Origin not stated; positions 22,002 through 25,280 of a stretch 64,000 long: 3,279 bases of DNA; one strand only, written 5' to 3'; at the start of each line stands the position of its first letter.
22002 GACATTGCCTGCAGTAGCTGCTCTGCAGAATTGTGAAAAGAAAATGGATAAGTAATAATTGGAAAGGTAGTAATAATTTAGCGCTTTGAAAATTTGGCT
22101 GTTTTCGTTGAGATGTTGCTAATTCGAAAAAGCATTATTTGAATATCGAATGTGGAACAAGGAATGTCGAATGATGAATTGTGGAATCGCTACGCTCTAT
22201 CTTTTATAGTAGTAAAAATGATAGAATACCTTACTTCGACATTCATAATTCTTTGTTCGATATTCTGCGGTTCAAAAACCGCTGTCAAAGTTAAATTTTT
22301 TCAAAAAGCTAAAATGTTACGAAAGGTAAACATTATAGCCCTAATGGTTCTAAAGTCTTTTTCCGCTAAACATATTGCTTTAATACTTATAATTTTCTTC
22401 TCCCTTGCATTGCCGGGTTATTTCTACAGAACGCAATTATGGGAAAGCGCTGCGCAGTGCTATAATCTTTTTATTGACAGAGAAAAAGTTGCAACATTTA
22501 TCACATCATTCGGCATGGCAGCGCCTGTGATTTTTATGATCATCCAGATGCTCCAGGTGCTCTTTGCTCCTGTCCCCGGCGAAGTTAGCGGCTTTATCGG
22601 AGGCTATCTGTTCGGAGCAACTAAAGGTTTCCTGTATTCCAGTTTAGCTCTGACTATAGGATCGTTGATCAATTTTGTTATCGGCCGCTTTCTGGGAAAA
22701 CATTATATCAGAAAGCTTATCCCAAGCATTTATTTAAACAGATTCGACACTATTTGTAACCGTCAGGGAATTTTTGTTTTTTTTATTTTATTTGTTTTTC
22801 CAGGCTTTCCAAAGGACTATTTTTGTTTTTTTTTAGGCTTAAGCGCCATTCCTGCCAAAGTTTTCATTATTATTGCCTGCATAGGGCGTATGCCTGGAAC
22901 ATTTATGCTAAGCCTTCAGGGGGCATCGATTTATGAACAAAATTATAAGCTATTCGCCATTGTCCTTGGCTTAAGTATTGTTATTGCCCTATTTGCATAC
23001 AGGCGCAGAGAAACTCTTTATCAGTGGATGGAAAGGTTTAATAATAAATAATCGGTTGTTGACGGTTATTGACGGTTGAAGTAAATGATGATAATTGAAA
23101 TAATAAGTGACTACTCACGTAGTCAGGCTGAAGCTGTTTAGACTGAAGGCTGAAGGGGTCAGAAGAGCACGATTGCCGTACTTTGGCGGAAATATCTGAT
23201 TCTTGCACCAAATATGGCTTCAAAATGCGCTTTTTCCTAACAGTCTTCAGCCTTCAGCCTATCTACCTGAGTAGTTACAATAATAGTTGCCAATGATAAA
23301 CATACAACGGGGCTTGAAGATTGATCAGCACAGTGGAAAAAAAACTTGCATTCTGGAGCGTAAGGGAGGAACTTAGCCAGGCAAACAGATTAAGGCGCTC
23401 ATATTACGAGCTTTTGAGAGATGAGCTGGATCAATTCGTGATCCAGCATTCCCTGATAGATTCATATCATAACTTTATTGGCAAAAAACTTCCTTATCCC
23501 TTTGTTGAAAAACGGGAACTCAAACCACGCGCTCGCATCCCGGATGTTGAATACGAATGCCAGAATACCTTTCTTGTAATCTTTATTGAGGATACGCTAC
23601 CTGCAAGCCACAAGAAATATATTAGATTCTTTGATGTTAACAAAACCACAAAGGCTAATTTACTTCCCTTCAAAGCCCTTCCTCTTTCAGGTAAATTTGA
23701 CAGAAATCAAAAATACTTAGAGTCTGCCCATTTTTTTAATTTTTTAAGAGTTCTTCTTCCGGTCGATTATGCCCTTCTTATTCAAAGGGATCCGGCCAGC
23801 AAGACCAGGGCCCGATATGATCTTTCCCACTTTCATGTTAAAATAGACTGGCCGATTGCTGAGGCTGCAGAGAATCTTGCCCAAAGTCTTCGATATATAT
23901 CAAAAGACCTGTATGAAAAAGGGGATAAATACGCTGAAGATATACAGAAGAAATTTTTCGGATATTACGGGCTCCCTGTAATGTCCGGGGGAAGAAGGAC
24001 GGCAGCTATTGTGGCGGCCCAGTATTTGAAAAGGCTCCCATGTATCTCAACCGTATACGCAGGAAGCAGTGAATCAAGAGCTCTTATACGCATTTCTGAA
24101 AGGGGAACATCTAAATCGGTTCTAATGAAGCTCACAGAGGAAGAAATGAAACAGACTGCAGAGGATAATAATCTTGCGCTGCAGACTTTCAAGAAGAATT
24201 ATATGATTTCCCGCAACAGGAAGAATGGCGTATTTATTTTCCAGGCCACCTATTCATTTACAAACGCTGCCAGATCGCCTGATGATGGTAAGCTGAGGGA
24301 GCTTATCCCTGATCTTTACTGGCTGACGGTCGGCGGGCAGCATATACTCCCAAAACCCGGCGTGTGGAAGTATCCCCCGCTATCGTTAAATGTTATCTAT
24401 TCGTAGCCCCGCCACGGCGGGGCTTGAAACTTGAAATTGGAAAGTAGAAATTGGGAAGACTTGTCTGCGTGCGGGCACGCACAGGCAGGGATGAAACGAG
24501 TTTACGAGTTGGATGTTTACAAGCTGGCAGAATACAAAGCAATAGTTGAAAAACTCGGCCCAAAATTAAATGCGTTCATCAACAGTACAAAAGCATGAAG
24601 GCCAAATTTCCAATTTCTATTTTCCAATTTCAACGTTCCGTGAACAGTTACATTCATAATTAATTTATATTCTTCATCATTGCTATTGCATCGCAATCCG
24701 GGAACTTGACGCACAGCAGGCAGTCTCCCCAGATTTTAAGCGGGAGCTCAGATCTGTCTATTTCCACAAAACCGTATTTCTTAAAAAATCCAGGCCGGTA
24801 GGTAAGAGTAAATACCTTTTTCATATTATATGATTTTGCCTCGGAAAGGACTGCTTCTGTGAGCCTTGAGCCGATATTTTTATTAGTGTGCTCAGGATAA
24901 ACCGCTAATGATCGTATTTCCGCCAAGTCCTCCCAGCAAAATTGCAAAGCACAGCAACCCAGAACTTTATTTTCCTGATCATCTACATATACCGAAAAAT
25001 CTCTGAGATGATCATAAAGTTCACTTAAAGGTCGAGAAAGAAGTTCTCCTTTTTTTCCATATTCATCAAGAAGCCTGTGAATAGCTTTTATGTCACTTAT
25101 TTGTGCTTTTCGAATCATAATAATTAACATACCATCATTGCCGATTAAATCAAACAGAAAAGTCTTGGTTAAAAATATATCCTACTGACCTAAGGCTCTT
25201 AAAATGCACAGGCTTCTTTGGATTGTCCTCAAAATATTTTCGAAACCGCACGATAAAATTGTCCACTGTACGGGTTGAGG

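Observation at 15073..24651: Three copies of one palindromic cassette showing graded internal deletion of a four-helix-bundle gene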

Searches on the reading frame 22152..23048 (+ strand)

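Call 43: search_protein_families(library=pfam, proteins=[window:22152-23048:+], max_evalue=0.01)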
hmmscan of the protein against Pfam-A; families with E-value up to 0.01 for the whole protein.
window:22152-23048:+ (299 aa): 1 family
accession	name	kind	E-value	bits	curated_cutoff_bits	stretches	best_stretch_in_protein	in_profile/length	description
PF09335.16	VTT_dom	-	1.1e-18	68.3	33.9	1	141-258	1-122/123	VTT domain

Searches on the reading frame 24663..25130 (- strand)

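Call 43: search_protein_families(library=pfam, proteins=[window:24663-25130:-], max_evalue=0.01)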
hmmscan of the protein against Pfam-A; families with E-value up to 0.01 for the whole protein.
window:24663-25130:- (156 aa): 5 families
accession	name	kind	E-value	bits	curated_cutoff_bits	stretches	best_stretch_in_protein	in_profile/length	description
PF00583.31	Acetyltransf_1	-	9.7e-12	45.6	20.7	1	36-121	21-116/116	Acetyltransferase (GNAT) family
PF13508.13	Acetyltransf_7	-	1.6e-11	44.8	27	1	46-123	4-84/84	Acetyltransferase (GNAT) domain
PF13673.13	Acetyltransf_10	-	2.2e-05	24.9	23.6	1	44-126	30-112/128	Acetyltransferase (GNAT) domain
PF13527.13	Acetyltransf_9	-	0.00027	21.4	25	1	71-121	74-124/127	Acetyltransferase (GNAT) domain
PF14542.12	Acetyltransf_CG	-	0.0039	17.7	30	1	47-118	4-73/80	GCN5-related N-acetyl-transferase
